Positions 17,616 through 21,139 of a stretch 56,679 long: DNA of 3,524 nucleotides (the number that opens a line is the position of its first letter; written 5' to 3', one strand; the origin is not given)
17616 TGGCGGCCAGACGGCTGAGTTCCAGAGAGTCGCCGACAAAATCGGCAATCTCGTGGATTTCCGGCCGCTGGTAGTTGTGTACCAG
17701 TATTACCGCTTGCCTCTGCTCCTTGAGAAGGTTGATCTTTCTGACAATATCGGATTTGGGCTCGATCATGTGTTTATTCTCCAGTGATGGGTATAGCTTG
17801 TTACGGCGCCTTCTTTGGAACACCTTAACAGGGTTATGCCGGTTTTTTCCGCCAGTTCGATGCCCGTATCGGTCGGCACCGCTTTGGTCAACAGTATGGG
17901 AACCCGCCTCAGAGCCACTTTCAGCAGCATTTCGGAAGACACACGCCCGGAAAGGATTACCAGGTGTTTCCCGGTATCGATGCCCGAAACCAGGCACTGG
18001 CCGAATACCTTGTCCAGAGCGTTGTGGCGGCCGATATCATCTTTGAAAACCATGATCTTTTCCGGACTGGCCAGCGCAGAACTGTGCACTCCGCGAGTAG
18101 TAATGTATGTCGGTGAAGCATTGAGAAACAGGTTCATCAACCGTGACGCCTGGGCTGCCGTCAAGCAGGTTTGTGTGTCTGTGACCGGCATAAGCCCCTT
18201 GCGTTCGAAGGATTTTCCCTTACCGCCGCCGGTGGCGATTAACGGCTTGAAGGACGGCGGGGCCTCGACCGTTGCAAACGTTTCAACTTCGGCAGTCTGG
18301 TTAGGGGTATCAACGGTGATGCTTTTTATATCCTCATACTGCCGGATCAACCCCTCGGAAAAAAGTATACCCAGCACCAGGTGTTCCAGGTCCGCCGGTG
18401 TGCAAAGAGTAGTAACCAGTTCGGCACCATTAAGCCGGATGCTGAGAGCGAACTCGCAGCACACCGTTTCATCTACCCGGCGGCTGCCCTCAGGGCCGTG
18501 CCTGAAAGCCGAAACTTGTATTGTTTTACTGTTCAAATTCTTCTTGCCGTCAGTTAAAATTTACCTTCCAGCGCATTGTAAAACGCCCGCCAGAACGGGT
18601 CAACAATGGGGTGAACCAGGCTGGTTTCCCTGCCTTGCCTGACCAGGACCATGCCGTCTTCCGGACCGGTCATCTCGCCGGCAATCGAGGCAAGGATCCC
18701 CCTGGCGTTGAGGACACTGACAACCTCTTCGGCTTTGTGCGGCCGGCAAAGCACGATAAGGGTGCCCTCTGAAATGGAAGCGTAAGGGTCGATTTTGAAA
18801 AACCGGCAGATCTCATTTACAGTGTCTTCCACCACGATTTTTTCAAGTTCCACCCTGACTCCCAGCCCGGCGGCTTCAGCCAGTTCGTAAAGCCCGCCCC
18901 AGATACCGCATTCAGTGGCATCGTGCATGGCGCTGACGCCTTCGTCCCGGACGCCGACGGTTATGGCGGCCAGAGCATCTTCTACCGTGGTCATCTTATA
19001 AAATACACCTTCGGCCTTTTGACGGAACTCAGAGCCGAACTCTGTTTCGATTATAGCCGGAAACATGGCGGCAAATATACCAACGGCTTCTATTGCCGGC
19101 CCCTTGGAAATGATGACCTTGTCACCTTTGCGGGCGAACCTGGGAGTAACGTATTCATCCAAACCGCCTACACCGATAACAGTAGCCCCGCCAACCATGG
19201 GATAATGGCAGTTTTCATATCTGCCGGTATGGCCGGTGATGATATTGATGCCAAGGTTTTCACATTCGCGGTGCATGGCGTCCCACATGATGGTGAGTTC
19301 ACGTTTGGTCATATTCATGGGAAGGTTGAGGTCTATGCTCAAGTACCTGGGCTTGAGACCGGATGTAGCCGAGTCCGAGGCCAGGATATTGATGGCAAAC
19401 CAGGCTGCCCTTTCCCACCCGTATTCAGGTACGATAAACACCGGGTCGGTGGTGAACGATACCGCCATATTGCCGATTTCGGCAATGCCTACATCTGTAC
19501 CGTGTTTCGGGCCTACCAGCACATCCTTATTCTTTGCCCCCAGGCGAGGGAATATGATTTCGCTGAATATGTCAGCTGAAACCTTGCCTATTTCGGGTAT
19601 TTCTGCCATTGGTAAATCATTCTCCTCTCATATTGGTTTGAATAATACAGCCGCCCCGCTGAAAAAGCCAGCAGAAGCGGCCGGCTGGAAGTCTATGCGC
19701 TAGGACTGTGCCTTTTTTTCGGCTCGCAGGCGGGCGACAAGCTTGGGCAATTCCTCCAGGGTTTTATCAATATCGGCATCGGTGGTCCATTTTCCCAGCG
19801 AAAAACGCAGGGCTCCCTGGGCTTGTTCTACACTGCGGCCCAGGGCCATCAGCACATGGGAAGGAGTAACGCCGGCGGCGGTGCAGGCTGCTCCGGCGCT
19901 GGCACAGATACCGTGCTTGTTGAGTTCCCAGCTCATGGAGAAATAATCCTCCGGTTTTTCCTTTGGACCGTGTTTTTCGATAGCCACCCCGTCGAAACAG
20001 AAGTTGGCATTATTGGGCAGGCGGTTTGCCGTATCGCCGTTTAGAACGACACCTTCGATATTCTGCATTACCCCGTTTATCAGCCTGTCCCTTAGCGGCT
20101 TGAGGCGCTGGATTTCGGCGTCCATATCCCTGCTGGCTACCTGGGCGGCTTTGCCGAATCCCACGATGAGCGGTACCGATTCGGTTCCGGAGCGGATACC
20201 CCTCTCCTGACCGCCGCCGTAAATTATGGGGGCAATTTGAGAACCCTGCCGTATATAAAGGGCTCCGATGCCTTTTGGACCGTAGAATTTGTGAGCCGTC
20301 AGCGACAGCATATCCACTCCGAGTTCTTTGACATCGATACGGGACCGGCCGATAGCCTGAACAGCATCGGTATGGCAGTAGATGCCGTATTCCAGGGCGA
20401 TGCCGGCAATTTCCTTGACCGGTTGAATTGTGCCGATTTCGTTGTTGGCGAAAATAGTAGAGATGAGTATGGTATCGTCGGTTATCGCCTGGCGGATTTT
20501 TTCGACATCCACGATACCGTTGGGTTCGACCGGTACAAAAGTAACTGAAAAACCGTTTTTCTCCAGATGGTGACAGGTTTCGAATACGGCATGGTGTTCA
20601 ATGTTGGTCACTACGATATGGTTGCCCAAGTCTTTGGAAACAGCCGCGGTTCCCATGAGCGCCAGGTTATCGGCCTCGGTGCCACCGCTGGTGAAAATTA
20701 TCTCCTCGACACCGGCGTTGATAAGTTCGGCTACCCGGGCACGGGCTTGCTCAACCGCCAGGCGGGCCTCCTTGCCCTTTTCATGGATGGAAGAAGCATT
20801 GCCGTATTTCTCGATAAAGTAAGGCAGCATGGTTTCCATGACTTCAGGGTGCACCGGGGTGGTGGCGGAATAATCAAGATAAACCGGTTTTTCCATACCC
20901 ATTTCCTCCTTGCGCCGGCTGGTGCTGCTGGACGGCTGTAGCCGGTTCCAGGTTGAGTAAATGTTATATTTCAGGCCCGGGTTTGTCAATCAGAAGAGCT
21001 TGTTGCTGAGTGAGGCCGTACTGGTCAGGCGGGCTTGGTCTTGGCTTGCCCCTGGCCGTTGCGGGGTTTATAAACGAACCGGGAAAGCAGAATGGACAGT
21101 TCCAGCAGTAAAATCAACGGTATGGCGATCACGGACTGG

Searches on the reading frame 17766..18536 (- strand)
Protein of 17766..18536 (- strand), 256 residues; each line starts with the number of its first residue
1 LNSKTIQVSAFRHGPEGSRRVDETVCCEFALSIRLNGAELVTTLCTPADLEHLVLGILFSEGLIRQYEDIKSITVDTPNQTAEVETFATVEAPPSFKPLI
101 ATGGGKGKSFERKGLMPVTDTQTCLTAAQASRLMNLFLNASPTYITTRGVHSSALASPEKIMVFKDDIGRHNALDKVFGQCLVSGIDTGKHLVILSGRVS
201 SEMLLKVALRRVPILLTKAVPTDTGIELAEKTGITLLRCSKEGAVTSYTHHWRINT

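Call 20: search_protein_families(library=ncbifam, proteins=[window:17766-18536:-])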
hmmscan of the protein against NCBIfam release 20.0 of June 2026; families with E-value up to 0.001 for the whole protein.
window:17766-18536:- (256 aa): 2 families
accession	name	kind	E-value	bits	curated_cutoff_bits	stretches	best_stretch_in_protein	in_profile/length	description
TIGR00129.1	fdhD_narQ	equivalog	2.1e-50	171.3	140.9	1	22-255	2-236/237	formate dehydrogenase accessory sulfurtransferase FdhD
NF001943.0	PRK00724.1-2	equivalog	4e-44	150.7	269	1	4-255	6-273/274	formate dehydrogenase accessory sulfurtransferase FdhD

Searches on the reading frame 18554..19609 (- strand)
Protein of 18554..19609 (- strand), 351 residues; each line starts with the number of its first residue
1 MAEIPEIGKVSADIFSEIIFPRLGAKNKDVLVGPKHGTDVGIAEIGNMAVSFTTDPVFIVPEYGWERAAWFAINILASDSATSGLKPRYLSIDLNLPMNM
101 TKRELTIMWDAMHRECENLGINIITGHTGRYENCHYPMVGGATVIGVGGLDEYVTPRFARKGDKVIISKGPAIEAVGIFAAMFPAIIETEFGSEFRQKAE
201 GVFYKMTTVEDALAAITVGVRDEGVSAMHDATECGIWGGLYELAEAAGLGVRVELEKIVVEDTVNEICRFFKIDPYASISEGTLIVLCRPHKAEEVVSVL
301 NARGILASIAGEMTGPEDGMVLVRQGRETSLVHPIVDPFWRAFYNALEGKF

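Call 20: search_protein_families(library=ncbifam, proteins=[window:18554-19609:-])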
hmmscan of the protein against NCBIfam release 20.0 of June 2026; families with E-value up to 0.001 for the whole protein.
window:18554-19609:- (351 aa): 13 families
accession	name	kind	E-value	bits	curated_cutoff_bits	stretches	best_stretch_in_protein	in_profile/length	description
TIGR02124.1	hypE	equivalog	2.9e-24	85.6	251.6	1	9-324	11-311/332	hydrogenase expression/formation protein HypE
TIGR01379.1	thiL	equivalog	2.1e-15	56.5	184.15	1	64-330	56-310/320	thiamine-phosphate kinase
NF002098.0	PRK00943.1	equivalog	3.2e-12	46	299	1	9-267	20-264/347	selenide, water dikinase SelD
TIGR00476.1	selD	equivalog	4.6e-12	45.8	125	1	9-268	14-261/311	selenide, water dikinase SelD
NF010705.0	PRK14105.1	equivalog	3.1e-09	36.2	291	1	96-317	106-330/345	selenide, water dikinase SelD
TIGR03267.1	methan_mark_2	hypoth_equivalog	5.4e-09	35.5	365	1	110-332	116-312/323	methanogenesis marker 2 protein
NF004351.0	PRK05731.1-4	equivalog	1.3e-07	31.1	324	1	74-282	80-271/321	thiamine-phosphate kinase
TIGR01736.1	FGAM_synth_II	equivalog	3.2e-07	29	525.75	1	215-324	236-340/718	phosphoribosylformylglycinamidine synthase subunit PurL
TIGR04049.1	AIR_rel_sll0787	hypoth_equivalog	4.7e-07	29.2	321.3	1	102-331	106-306/318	sll0787 family AIR synthase-like protein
NF002290.1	PRK01213.1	equivalog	9.6e-07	27.3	648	1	104-321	495-697/723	phosphoribosylformylglycinamidine synthase subunit PurL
NF004353.0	PRK05731.2-2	equivalog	2.5e-06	26.8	301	0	37-129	19-115/311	thiamine-phosphate kinase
NF004350.0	PRK05731.1-1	equivalog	0.00025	20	441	1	47-331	41-314/325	thiamine-phosphate kinase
NF004354.0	PRK05731.2-3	equivalog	0.00032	20.2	204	1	72-130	53-111/273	thiamine-phosphate kinase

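Call 45: search_protein_families(library=pfam, proteins=[window:18554-19609:-], max_evalue=1)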
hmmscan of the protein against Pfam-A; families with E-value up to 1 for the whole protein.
window:18554-19609:- (351 aa): 2 families
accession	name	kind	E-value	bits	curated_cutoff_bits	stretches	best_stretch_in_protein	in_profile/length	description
PF02769.27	AIRS_C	-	3e-21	76.7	23.1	1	160-318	1-150/156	AIR synthase related protein, C-terminal domain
PF00586.29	AIRS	-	2.1e-09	38.2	24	1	39-146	3-110/112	AIR synthase related protein, N-terminal domain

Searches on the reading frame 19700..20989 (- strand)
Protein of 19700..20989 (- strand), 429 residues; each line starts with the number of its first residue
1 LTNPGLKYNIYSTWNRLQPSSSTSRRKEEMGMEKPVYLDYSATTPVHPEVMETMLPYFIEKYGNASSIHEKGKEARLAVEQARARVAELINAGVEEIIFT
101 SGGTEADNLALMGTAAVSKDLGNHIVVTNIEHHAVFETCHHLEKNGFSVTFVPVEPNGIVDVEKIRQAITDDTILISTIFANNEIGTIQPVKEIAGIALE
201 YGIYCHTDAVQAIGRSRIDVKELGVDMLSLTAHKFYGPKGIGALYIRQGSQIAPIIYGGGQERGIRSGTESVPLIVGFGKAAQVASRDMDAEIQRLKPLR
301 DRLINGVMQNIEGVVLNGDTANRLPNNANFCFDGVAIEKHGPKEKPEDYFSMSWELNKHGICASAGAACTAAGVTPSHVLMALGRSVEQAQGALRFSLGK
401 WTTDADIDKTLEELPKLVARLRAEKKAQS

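Call 20: search_protein_families(library=ncbifam, proteins=[window:19700-20989:-])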
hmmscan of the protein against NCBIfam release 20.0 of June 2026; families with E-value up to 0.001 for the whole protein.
window:19700-20989:- (429 aa): 33 families (the best 25 are shown)
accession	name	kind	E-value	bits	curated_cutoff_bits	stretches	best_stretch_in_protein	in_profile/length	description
TIGR03402.1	FeS_nifS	equivalog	3.9e-151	503.1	530.75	1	36-423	1-375/379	cysteine desulfurase NifS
NF010611.0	PRK14012.1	equivalog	1e-124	416.6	548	1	32-423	3-384/406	IscS subfamily cysteine desulfurase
TIGR02006.1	IscS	equivalog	1e-121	406.8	643.2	1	32-423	1-380/402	IscS subfamily cysteine desulfurase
TIGR03235.1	DNA_S_dndA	equivalog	5e-116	387.9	480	1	37-398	1-353/353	cysteine desulfurase DndA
TIGR03403.1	nifS_epsilon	equivalog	2.6e-104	349.1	587.7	1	36-423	1-378/382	NifS family cysteine desulfurase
NF002806.0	PRK02948.1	subfamily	9.4e-92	307.9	304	1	36-422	2-376/381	IscS subfamily cysteine desulfurase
TIGR01977.1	am_tr_V_EF2568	hypoth_equivalog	1.2e-49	169.4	377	1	36-260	1-226/376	cysteine desulfurase family protein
TIGR01979.1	sufS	subfamily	6.3e-48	163.6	475.1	1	31-260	15-249/403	SufS family cysteine desulfurase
NF041166.1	f2_encap_cargo1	exception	6.7e-37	127.9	800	1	34-249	245-463/623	family 2A encapsulin nanocompartment cargo protein cysteine desulfurase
NF040779.1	Sec_lyase_SclA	exception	3.1e-36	125.1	525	1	36-260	1-227/378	selenocysteine lyase SclA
NF006791.0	PRK09295.1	equivalog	1.4e-32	113.3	661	1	35-250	24-242/406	cysteine desulfurase SufS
TIGR01976.1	am_tr_V_VC1184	hypoth_equivalog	2.5e-32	112.6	352.35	1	34-250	18-235/401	cysteine desulfurase-like protein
NF008126.0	PRK10874.1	equivalog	7.3e-27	94.5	607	1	33-248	18-236/401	cysteine desulfurase CsdA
TIGR03392.1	FeS_syn_CsdA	equivalog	3.1e-26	92.5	493.6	1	32-248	14-233/398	cysteine desulfurase CsdA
TIGR04343.1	egtE_PLP_lyase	equivalog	8.1e-15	54.5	400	1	78-249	55-218/370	ergothioneine biosynthesis PLP-dependent enzyme EgtE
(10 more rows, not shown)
